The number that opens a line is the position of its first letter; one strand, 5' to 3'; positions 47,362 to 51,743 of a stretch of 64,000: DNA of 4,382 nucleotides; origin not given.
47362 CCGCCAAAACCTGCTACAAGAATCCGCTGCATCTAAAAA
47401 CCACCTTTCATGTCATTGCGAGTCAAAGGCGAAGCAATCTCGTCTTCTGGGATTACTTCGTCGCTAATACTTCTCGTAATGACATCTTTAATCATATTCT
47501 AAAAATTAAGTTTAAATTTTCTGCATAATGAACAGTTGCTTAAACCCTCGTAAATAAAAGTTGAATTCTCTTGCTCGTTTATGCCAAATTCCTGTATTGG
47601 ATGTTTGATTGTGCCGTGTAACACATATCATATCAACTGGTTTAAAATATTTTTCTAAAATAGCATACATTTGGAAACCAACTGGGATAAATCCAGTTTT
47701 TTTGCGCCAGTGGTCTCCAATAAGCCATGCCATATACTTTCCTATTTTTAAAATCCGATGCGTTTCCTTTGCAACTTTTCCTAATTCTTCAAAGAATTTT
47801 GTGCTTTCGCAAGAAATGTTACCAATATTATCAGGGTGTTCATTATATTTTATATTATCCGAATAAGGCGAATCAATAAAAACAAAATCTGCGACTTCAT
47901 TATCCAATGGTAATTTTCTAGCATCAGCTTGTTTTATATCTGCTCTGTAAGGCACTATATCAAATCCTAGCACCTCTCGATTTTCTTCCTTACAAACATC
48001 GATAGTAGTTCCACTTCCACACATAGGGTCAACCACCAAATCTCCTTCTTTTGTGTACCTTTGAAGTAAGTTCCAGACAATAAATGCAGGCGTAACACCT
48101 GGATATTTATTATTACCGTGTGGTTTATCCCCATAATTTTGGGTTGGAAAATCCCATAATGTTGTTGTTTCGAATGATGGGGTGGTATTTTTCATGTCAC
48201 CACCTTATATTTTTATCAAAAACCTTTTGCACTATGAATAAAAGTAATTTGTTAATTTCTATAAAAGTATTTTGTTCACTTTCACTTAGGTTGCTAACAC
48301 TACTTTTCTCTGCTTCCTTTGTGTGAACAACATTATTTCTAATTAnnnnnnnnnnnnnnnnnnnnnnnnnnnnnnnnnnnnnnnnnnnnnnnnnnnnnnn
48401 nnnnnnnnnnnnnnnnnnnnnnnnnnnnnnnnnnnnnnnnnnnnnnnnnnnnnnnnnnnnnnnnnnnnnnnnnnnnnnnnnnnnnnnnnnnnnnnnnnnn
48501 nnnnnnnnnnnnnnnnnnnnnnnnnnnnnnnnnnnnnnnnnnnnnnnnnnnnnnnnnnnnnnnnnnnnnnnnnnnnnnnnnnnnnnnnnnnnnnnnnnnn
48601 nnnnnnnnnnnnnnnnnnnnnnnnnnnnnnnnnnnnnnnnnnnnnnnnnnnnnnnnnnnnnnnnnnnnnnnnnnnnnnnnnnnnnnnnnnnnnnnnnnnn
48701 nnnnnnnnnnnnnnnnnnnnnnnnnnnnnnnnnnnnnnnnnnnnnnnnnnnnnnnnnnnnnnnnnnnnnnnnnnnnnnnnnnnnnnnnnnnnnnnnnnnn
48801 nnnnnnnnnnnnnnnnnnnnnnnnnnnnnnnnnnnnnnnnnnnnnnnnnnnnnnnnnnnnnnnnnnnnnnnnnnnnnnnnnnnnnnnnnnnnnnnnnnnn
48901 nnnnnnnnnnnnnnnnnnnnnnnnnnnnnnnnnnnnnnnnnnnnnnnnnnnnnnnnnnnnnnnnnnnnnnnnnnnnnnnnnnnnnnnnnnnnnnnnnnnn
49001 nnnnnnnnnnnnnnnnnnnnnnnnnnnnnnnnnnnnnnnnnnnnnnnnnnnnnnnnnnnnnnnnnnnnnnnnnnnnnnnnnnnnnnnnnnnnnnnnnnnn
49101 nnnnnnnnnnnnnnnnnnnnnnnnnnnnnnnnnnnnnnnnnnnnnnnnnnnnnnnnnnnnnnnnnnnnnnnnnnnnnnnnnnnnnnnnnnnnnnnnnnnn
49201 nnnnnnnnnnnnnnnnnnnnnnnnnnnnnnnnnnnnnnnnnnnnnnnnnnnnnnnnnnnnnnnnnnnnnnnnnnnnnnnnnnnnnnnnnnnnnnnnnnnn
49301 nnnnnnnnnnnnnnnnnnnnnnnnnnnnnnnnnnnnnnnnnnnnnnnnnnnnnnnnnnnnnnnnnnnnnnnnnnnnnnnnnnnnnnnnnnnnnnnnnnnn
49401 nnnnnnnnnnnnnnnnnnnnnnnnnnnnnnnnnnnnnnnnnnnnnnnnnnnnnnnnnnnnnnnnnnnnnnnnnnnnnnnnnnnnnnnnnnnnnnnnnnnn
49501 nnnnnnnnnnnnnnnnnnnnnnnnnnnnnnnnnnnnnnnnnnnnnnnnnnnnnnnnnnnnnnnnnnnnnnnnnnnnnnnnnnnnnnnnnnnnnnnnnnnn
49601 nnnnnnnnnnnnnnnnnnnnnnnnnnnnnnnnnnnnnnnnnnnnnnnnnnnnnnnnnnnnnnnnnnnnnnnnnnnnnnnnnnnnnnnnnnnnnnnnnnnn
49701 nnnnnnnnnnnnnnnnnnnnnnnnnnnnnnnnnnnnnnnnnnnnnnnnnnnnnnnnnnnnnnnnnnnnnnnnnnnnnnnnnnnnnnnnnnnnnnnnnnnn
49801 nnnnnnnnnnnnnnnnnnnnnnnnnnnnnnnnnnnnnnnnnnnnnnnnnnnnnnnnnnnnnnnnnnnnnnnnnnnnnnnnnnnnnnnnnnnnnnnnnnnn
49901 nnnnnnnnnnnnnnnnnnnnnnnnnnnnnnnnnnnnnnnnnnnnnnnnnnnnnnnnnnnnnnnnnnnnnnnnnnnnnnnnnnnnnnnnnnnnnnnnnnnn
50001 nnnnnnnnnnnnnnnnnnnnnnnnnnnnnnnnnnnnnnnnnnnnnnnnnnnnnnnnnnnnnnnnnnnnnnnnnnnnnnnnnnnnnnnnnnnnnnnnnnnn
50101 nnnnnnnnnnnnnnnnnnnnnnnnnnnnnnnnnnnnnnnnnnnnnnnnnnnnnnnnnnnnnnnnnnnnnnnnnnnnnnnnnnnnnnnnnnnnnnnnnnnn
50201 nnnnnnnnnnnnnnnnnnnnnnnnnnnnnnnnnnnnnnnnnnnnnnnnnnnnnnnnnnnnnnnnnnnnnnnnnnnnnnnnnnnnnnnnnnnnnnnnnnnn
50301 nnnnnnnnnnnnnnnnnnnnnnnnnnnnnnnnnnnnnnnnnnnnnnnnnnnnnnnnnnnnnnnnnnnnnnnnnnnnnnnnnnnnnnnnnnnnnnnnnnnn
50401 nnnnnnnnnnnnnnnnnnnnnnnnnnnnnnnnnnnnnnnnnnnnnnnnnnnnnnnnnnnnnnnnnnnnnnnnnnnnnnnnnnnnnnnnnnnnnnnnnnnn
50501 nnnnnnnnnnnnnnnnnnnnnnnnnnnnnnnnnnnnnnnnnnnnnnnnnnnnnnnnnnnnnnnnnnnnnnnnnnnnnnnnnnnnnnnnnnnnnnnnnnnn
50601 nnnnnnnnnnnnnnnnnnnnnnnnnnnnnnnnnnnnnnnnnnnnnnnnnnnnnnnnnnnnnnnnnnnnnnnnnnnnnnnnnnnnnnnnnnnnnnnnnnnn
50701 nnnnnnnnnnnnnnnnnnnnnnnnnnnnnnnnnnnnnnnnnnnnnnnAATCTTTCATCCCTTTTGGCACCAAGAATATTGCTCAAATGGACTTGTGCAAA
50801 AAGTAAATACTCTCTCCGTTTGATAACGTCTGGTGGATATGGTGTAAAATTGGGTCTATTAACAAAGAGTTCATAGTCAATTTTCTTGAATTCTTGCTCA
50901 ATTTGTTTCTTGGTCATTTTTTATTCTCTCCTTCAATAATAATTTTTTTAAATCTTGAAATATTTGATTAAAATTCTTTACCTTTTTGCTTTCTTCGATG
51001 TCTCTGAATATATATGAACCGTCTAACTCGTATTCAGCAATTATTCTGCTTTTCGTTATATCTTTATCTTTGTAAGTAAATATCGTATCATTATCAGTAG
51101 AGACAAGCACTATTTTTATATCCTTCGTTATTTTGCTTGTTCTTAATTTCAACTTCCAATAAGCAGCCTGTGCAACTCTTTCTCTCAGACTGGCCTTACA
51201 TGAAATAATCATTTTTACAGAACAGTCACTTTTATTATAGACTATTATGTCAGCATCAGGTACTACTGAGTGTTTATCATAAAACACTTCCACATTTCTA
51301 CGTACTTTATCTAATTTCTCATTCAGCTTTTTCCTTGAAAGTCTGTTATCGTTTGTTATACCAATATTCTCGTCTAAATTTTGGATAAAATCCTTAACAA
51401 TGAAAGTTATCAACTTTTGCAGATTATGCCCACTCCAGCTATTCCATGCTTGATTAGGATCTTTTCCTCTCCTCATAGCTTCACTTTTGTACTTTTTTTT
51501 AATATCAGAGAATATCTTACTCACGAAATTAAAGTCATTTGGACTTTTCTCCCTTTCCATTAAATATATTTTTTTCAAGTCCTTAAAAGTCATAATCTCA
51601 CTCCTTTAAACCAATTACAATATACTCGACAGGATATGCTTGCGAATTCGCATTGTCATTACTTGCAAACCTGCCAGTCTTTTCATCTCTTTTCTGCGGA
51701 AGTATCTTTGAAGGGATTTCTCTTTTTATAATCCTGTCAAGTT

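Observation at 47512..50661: Possible novel three-gene module: DUF262 (ParB/GmrS-like) protein + unknown 426-aa Rx4H protein + small gamma-like amino-methyltransferase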

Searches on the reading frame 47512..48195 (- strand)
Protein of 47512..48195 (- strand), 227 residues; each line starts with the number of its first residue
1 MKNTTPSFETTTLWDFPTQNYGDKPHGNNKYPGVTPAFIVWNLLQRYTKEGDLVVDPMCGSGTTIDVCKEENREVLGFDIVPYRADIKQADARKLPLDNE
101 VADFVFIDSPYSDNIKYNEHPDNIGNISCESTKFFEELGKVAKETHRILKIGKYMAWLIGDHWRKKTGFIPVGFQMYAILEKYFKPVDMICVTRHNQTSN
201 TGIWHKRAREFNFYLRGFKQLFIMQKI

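Call 3: search_protein_families(library=pfam, proteins=[window:47512-48195:-], max_evalue=0.1)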
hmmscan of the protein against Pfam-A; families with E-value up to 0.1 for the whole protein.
window:47512-48195:- (227 aa): 6 families
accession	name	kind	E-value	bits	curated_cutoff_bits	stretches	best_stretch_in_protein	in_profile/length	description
PF01555.25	N6_N4_Mtase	-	3.2e-22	80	26.7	2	9-87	139-218/221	DNA methylase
PF01170.24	UPF0020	-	1.9e-05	24.9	22.3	1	49-63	27-41/197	RMKL-like, methyltransferase domain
PF05148.21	Methyltransf_8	-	4.9e-05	23.7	27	1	42-105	65-126/219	Hypothetical methyltransferase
PF08241.18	Methyltransf_11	-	0.00013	22.9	21.2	1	59-107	5-66/95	Methyltransferase domain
PF13649.12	Methyltransf_25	-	0.017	16.2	27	0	54-107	1-51/97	Methyltransferase domain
PF03602.21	Cons_hypoth95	-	0.032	14.3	24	0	88-125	100-137/182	Conserved hypothetical protein 95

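Call 4: search_protein_families(library=padloc, proteins=[window:47512-48195:-], max_evalue=0.1)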
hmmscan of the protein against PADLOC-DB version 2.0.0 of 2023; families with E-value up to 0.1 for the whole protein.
window:47512-48195:- (227 aa): 69 families (the best 25 are shown)
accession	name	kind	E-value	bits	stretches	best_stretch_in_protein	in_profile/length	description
PDLC03376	MTase_II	-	1.8e-28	98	2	87-226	111-249/249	Type II methyltransferase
PDLC03351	MTase_II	-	4.3e-21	73.5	2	103-226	222-347/348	Type II methyltransferase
PDLC03353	MTase_II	-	2.1e-19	68.1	2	10-81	172-239/260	Type II methyltransferase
PDLC03371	MTase_II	-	7.9e-13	46.5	1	11-80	173-240/260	Type II methyltransferase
PDLC03322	MTase_II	-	8.2e-13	46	2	12-98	24-110/446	Type II methyltransferase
PDLC03239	MTase_II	-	2.9e-12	44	2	25-94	65-136/442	Type II methyltransferase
PDLC03369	MTase_II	-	3.3e-12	43.9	2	19-93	110-183/532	Type II methyltransferase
PDLC03387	MTase_II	-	5.2e-12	43.5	2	33-82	216-265/289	Type II methyltransferase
PDLC03299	MTase_II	-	2.9e-10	38.1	1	12-82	179-247/296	Type II methyltransferase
PDLC03339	MTase_II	-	3.4e-10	37.2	1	13-86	194-265/399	Type II methyltransferase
PDLC04134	mad2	-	3e-09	34.3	1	35-198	279-431/492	mads_2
PDLC03319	MTase_II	-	8.4e-09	32.8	1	84-120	274-310/503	Type II methyltransferase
PDLC03350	MTase_II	-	1.2e-08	32.8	1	13-83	221-286/312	Type II methyltransferase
PDLC03714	oMTase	-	8.7e-08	29.9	1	31-89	196-254/279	orphan methyltransferase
PDLC03363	MTase_II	-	9.3e-08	29.8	1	29-81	55-107/294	Type II methyltransferase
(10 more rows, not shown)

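Call 5: search_protein_families(library=ncbifam, proteins=[window:47512-48195:-], max_evalue=0.1)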
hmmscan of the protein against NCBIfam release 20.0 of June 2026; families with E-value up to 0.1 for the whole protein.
window:47512-48195:- (227 aa): 9 families
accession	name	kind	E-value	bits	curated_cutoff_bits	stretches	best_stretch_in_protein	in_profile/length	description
NF008572.0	PRK11524.1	equivalog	1.8e-07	30.6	292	1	13-80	179-244/294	adenine-specific DNA-methyltransferase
NF050803.1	DnaMtaseCcrMCaul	equivalog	7.8e-07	28.3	830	1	26-80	181-235/350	adenine-specific DNA-methyltransferase CcrM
TIGR01177.1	TIGR01177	hypoth_equivalog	7.2e-05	22.2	316.55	0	49-63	181-195/330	TIGR01177 family methyltransferase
NF010253.0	PRK13699.1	subfamily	0.00024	20.9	244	1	24-82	137-195/226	DNA methyltransferase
NF045667.1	MTase_DVU1556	equivalog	0.002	17.6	155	1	49-107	21-90/213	DVU_1556 family methyltransferase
NF040721.1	Trm14_Arch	equivalog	0.0084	15.3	280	0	49-64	190-205/370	tRNA (guanine(6)-N2)-methyltransferase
NF040850.1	Trm14_Thcoccales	equivalog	0.016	14.2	480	0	37-65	204-233/365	tRNA (guanine(6)-N2)-methyltransferase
NF053511.1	tRNA_U34_MnmM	equivalog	0.075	12.6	135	0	42-80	9-50/183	tRNA 5-(aminomethyl)-2-thiouridylate-methyltransferase MnmM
NF011529.0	PRK14968.1-3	equivalog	0.095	12.1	162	0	48-116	32-96/198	putative methyltransferase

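Call 63: search_solved_structures(query=window:47512-48195:-, max_evalue=0.01, show_alignments=1)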
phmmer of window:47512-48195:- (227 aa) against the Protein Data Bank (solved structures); distinct sequences matched with E-value up to 0.01: 10.
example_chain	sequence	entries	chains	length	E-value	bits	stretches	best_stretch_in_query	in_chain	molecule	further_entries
2zie_A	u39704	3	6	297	4.8e-10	42.6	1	19-96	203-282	Putative modification methylase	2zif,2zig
8s9m_A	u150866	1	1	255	1.4e-08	37.8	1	3-81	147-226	DNA cytosine-N4 methyltransferase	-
8s9n_A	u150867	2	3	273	1.6e-08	37.6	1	3-81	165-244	DNA cytosine-N4 methyltransferase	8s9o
6pbd_A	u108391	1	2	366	0.00016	24.5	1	26-101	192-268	Modification methylase CcrMI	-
1g60_A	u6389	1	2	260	0.0022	20.8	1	13-80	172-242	Adenine-specific Methyltransferase MboIIA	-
9c3u_A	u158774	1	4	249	0.003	20.3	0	31-81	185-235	Methyltransferase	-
8urk_A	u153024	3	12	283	0.0039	20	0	31-81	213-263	Methyltransferase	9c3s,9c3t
3sm3_A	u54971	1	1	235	0.0039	20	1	26-166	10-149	SAM-dependent methyltransferases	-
5hfj_A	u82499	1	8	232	0.0078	19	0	30-79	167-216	Adenine specific DNA methyltransferase (DpnA)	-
5hek_A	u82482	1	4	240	0.0082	18.9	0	30-79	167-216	Adenine specific DNA methyltransferase (DpnA)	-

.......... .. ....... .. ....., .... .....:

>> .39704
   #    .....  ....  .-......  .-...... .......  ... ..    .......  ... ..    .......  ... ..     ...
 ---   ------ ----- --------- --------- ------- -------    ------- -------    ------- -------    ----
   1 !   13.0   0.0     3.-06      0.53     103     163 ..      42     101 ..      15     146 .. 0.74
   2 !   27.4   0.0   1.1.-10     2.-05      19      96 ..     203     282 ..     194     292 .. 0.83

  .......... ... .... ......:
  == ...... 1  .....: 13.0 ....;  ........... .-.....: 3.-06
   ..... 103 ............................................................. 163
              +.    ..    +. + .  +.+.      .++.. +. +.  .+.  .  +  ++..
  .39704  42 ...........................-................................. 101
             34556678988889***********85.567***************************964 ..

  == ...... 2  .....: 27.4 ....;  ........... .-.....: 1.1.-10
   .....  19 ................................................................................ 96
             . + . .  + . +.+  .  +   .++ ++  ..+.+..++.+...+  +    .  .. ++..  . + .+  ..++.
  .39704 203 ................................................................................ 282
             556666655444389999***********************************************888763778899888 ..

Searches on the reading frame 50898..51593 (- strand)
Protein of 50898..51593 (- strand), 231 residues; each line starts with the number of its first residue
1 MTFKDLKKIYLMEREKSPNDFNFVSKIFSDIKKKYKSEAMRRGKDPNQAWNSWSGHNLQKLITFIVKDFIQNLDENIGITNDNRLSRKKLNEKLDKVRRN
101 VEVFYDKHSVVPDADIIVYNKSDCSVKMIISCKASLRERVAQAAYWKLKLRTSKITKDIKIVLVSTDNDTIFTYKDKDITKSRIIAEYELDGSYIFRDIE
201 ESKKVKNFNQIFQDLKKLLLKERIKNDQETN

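Call 3: search_protein_families(library=pfam, proteins=[window:50898-51593:-], max_evalue=0.1)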
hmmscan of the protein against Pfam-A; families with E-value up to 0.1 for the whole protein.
window:50898-51593:- (231 aa): 3 families
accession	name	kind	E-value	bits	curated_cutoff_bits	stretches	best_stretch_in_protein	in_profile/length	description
PF18643.7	RE_BsaWI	-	2.8e-25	88.8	26.2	1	92-196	2-105/105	BsaWI restriction endonuclease type 2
PF00384.28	Molybdopterin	-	0.021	14.3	24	1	21-180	23-157/353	Molybdopterin oxidoreductase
PF06129.17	Chordopox_G3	-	0.029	15.5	22.3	0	77-130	30-82/108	Chordopoxvirus G3 protein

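Call 4: search_protein_families(library=padloc, proteins=[window:50898-51593:-], max_evalue=0.1)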
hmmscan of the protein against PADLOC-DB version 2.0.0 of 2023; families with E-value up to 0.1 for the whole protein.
window:50898-51593:- (231 aa): 0 families

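Call 5: search_protein_families(library=ncbifam, proteins=[window:50898-51593:-], max_evalue=0.1)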
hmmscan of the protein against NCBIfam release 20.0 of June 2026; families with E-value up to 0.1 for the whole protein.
window:50898-51593:- (231 aa): 1 family
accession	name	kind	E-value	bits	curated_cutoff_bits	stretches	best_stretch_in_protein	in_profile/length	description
NF001598.0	PRK00394.2-3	equivalog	0.015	15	330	0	154-209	73-128/184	TATA-box-binding protein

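Call 48: search_solved_structures(query=window:50898-51593:-, max_evalue=1, show_alignments=2)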
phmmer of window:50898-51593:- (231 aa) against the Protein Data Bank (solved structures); distinct sequences matched with E-value up to 1: 1.
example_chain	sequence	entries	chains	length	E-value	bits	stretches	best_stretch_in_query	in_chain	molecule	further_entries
7ots_A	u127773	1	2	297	0.8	12.4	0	84-169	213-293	Monoacylglycerol lipase ABHD6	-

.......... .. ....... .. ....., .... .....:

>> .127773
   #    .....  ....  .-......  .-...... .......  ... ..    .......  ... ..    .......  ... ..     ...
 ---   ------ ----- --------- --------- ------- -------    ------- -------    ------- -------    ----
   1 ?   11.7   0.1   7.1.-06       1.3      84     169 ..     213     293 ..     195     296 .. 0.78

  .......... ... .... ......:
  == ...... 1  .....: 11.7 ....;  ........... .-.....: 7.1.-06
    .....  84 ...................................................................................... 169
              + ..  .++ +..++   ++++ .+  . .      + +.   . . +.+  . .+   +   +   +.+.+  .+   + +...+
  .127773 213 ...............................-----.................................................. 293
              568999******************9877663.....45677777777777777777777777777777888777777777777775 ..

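Call 51: search_solved_structures(query=A3, max_evalue=1, show_alignments=2)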
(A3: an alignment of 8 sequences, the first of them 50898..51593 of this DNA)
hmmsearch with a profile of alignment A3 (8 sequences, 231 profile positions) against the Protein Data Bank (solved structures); distinct sequences matched with E-value up to 1: 3.
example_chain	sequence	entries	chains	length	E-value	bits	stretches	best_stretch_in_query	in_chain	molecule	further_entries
4zsf_A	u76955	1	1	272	0.00017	24.1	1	50-146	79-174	BsaWI endonuclease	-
3w5i_A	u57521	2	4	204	0.23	13.8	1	63-107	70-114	Ferrous iron transport protein B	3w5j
6mh9_A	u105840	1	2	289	0.65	12.4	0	60-112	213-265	Fatty Acid Kinase (Fak) B1 protein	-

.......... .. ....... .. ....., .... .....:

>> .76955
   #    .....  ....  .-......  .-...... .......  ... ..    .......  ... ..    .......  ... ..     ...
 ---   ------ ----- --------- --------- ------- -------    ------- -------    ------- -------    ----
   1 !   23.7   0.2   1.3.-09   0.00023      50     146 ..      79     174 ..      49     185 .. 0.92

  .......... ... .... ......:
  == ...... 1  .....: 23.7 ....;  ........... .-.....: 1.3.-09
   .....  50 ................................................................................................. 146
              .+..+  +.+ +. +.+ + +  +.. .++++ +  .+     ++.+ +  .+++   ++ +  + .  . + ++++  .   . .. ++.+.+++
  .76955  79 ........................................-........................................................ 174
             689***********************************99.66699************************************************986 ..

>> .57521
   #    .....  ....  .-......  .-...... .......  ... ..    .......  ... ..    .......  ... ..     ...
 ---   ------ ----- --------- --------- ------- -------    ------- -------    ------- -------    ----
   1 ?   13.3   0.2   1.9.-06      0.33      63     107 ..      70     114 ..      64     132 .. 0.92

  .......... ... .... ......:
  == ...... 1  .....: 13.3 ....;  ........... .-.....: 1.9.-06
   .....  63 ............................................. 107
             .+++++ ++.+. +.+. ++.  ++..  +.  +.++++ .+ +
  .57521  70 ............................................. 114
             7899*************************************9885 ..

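Call 53: find_related_loci(query=A3, collection=metagenome_contigs, flank=6000)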
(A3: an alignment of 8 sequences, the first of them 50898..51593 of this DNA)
Query A3 (231 aa) in metagenome_contigs; peptide patterns used: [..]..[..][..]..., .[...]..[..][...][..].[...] (x = any residue, [..] = any of these).
600 stretches matched a pattern (row limit reached: there are more); 356 encode a relative of the query (tblastn E <= 1e-3); the best 80 are kept; 80 distinct loci.
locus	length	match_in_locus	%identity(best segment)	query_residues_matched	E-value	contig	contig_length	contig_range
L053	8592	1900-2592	81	1-231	5e-125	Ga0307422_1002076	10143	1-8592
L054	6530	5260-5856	57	22-219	8e-71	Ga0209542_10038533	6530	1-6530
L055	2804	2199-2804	53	1-199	2e-61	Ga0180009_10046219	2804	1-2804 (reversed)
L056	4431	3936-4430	55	1-166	2e-56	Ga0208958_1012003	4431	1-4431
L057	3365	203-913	38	1-227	1e-50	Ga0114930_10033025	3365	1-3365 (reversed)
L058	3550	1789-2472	40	1-213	1e-47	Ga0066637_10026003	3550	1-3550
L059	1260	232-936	38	1-222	4e-49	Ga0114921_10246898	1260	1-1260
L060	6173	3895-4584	37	1-219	2e-46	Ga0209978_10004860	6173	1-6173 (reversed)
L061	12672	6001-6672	39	1-219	4e-46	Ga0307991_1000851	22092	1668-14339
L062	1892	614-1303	38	1-219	6e-47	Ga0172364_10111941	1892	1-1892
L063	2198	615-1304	36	1-219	2e-46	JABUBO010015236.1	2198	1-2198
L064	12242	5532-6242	37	1-226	6e-46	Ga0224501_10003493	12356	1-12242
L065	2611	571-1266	37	1-221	8e-46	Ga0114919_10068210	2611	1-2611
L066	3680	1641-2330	37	14-231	9e-46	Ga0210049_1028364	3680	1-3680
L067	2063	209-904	37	1-221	2e-46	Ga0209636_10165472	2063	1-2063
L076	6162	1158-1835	40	1-219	6e-45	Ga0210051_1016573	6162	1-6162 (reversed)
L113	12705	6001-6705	38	1-231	8e-43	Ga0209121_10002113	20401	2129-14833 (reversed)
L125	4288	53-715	39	1-219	7e-42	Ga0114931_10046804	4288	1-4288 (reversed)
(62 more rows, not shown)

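Call 62: search_protein_families(library=pfam, proteins=[L113:6958-7392:+, L113:7398-8933:+, L076:1855-5049:+, L125:737-1489:+, L125:1490-1843:+], max_evalue=0.01)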
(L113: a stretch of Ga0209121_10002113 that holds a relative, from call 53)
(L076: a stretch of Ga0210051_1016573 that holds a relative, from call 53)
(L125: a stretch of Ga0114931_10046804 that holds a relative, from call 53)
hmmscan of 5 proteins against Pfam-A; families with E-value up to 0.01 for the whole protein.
L113:6958-7392:+ (144 aa): 0 families

L113:7398-8933:+ (511 aa): 2 families
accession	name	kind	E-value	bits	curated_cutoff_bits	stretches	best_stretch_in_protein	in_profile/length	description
PF13589.12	HATPase_c_3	-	1.3e-07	32.2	25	1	30-141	5-112/137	Histidine kinase-, DNA gyrase B-, and HSP90-like ATPase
PF02518.31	HATPase_c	-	0.0051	17.7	26.4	0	31-101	9-74/111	Histidine kinase-, DNA gyrase B-, and HSP90-like ATPase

L076:1855-5049:+ (1064 aa): 4 families
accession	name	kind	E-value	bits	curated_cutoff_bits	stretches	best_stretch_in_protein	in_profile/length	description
PF00270.35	DEAD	-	2.4e-21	76.6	26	1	323-484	8-161/167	DEAD/DEAH box helicase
PF00271.37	Helicase_C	-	1.5e-17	64.3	23.5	1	533-641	2-107/110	Helicase conserved C-terminal domain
PF05127.21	NAT10_TcmA_helicase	-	0.0019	18.5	22.7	1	334-443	2-99/176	RNA cytidine acetyltransferase NAT10/TcmA, helicase domain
PF13401.12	AAA_22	-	0.0073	17.1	27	0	332-446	8-97/130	AAA domain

L125:737-1489:+ (250 aa): 0 families

L125:1490-1843:+ (117 aa): 0 families

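Call 93: search_protein_families(library=padloc, proteins=[L076:1855-5049:+, L113:6958-7392:+, L113:7398-8933:+, L125:737-1489:+, L125:1490-1843:+], max_evalue=0.001)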
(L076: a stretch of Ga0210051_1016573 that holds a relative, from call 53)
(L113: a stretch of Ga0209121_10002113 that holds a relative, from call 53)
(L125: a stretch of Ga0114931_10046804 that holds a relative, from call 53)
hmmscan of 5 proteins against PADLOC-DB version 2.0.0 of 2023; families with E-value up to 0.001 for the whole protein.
L076:1855-5049:+ (1064 aa): 20 families
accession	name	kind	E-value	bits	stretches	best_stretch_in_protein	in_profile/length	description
PDLC01089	C3a193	-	3.3e-205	682.4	1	7-1063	9-982/983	poss. alt. Cas3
PDLC02864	DpdF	-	2.6e-63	212.8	1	319-670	27-354/610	DpdF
PDLC02861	DpdF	-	2.3e-55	186.1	1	328-665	42-354/611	DpdF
PDLC02870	DpdF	-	2.1e-54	183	1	331-666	30-342/534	DpdF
PDLC03928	PsyrT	-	1.8e-51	173.3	1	331-640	39-332/689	-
PDLC02855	DpdF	-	2.3e-38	130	1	303-727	134-551/825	DpdF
PDLC02859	DpdF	-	3.4e-34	116.2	1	331-644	117-416/545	DpdF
PDLC02865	DpdF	-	4.7e-34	115.2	1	319-645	764-1072/1499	DpdF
PDLC02868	DpdF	-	1.7e-26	90.3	2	336-581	360-602/1078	DpdF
PDLC02862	DpdF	-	1.4e-25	87.3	1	330-656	136-465/811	DpdF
PDLC02872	DpdF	-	1e-23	81.8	1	334-641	180-493/859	DpdF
PDLC02867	DpdF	-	2.1e-21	73.9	1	330-687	155-508/855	DpdF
PDLC02857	DpdF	-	2.2e-19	67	1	336-642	203-527/911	DpdF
PDLC02707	PbeA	-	1.8e-14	51.3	1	532-649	507-621/672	PbeA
PDLC02860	DpdF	-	1.3e-13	48.4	1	433-646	10-212/547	DpdF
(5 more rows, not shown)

L113:6958-7392:+ (144 aa): 0 families

L113:7398-8933:+ (511 aa): 0 families

L125:737-1489:+ (250 aa): 0 families

L125:1490-1843:+ (117 aa): 0 families
